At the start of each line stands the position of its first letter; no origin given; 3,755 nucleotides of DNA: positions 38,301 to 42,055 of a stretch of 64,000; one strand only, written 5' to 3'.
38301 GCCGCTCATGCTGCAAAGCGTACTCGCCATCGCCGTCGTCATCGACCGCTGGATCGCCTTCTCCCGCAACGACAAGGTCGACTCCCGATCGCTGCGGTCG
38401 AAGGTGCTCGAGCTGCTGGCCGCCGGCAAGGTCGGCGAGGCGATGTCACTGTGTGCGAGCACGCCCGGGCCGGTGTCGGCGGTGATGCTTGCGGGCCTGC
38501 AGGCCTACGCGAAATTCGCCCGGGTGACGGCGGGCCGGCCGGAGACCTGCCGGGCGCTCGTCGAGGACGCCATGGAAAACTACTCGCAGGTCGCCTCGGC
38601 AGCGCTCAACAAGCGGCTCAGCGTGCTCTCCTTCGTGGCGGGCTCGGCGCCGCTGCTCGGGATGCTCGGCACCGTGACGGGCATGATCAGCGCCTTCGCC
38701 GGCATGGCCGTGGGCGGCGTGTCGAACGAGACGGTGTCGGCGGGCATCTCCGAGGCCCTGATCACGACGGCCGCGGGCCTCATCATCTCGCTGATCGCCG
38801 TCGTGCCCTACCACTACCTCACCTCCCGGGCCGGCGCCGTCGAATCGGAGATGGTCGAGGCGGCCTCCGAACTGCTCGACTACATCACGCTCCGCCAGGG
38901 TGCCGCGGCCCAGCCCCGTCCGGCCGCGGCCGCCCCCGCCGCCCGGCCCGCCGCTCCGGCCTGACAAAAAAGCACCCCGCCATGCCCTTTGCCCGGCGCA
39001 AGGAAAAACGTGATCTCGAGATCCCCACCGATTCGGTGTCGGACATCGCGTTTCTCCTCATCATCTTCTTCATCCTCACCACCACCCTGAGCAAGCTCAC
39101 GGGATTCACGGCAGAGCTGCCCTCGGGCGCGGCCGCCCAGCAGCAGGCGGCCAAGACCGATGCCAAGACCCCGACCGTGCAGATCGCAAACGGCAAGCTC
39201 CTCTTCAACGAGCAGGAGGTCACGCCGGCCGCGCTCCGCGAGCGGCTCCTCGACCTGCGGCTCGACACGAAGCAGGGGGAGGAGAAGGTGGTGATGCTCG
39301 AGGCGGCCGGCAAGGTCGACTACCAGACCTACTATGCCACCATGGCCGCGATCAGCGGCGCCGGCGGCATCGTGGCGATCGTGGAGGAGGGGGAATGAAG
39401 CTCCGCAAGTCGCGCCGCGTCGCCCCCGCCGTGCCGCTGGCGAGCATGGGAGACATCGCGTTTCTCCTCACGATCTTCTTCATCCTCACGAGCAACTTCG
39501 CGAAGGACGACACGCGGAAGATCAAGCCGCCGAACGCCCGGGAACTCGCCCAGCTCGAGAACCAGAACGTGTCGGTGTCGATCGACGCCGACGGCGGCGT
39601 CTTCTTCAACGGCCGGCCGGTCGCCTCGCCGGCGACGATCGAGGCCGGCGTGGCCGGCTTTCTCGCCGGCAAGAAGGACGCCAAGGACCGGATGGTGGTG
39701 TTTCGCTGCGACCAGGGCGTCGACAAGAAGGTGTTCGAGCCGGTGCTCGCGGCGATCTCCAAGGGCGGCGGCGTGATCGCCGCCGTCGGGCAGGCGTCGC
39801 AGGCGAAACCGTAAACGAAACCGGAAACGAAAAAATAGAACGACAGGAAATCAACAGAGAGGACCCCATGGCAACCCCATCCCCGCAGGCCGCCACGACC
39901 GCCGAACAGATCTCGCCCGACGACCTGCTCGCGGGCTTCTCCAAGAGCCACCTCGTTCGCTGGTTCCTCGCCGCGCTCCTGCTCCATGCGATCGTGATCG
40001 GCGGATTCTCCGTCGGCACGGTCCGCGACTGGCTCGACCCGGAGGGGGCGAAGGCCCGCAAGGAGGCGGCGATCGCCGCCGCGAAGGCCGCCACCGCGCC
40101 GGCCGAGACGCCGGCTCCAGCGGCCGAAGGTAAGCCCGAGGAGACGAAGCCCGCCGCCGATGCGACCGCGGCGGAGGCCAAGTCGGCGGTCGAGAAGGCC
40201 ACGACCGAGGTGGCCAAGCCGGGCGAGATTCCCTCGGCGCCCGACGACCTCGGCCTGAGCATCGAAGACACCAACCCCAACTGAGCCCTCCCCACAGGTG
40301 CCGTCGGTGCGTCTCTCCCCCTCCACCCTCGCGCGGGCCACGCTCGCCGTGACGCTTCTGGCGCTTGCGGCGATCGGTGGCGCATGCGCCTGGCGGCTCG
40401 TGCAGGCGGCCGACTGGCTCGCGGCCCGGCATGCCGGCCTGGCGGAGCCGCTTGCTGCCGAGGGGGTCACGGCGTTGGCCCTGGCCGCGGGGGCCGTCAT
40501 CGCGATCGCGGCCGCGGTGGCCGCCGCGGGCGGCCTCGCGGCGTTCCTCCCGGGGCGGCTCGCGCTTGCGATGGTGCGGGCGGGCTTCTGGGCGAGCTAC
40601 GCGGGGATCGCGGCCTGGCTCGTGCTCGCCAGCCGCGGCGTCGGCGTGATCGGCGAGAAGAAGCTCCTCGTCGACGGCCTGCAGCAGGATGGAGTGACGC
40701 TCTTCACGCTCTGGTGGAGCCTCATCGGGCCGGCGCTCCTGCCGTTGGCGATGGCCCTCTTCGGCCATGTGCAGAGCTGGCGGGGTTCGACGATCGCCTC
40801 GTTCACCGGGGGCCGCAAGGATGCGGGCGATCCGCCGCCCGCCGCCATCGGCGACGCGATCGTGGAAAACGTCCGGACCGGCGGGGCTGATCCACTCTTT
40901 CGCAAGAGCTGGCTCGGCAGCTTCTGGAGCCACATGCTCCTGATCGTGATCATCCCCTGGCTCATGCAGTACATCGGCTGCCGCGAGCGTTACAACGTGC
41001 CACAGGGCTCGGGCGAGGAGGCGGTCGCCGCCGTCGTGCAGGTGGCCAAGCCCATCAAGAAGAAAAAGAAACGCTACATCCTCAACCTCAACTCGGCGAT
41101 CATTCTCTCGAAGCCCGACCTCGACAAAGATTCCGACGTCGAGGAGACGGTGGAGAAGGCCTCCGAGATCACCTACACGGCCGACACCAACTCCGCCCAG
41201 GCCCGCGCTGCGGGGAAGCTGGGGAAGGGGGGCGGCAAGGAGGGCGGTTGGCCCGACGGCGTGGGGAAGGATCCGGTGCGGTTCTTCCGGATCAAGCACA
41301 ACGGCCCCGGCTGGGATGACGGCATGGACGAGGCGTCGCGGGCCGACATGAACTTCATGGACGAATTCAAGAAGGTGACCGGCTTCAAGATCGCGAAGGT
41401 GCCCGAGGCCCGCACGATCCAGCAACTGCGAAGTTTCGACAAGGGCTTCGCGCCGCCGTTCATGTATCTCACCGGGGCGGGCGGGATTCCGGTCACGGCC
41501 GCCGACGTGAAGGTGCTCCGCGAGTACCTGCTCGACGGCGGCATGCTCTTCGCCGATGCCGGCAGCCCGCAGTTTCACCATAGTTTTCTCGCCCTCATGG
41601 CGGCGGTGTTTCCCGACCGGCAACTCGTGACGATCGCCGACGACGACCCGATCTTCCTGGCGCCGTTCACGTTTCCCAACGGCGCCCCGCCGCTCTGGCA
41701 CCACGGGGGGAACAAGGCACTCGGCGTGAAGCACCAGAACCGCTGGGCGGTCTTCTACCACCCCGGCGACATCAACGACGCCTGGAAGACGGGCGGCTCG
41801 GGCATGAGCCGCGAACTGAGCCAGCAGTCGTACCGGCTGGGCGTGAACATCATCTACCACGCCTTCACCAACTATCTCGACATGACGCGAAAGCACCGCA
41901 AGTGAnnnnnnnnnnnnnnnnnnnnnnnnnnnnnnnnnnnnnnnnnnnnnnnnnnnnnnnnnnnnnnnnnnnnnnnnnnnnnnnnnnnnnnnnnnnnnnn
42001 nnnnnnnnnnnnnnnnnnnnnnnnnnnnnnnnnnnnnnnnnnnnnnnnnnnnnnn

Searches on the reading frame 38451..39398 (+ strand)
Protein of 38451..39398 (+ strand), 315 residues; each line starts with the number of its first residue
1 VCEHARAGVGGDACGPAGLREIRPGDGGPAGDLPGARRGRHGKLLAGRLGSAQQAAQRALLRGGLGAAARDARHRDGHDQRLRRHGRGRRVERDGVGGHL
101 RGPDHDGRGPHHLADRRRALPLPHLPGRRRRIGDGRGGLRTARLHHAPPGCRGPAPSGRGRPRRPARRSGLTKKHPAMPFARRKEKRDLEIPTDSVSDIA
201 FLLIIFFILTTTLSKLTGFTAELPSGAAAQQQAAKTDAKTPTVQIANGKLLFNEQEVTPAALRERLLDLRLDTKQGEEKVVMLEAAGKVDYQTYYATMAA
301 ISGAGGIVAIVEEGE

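Call 27: search_protein_families(library=pfam, proteins=[window:38451-39398:+], max_evalue=0.01)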
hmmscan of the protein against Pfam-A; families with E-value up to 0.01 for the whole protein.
window:38451-39398:+ (315 aa): 1 family
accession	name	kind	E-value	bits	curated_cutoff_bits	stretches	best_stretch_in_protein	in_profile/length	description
PF02472.21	ExbD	-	9.4e-16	58.5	25.4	1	186-306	3-118/128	Biopolymer transport protein ExbD/TolR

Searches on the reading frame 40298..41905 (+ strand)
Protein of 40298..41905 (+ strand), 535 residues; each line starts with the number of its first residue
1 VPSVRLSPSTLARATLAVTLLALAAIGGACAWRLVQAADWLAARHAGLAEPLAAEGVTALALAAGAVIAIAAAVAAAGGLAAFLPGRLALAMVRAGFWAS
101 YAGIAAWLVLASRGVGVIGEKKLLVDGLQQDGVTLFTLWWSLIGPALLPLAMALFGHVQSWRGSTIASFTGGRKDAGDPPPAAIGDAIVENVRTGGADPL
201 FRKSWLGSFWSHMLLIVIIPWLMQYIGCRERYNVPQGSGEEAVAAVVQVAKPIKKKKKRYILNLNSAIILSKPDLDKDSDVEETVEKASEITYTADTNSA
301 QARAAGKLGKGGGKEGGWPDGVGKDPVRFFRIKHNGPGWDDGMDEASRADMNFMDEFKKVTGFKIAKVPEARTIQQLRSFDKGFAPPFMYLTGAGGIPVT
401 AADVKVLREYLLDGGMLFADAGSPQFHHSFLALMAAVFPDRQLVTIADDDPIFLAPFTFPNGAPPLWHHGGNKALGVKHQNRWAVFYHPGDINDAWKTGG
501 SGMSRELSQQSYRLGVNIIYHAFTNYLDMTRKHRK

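Call 28: search_protein_families(library=pfam, proteins=[window:40298-41905:+], max_evalue=0.01)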
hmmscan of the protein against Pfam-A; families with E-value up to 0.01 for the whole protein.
window:40298-41905:+ (535 aa): 1 family
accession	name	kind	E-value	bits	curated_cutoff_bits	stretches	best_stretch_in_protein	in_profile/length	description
PF13709.12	DUF4159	-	6.5e-33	114.4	25.9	1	328-523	1-202/202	Domain of unknown function (DUF4159)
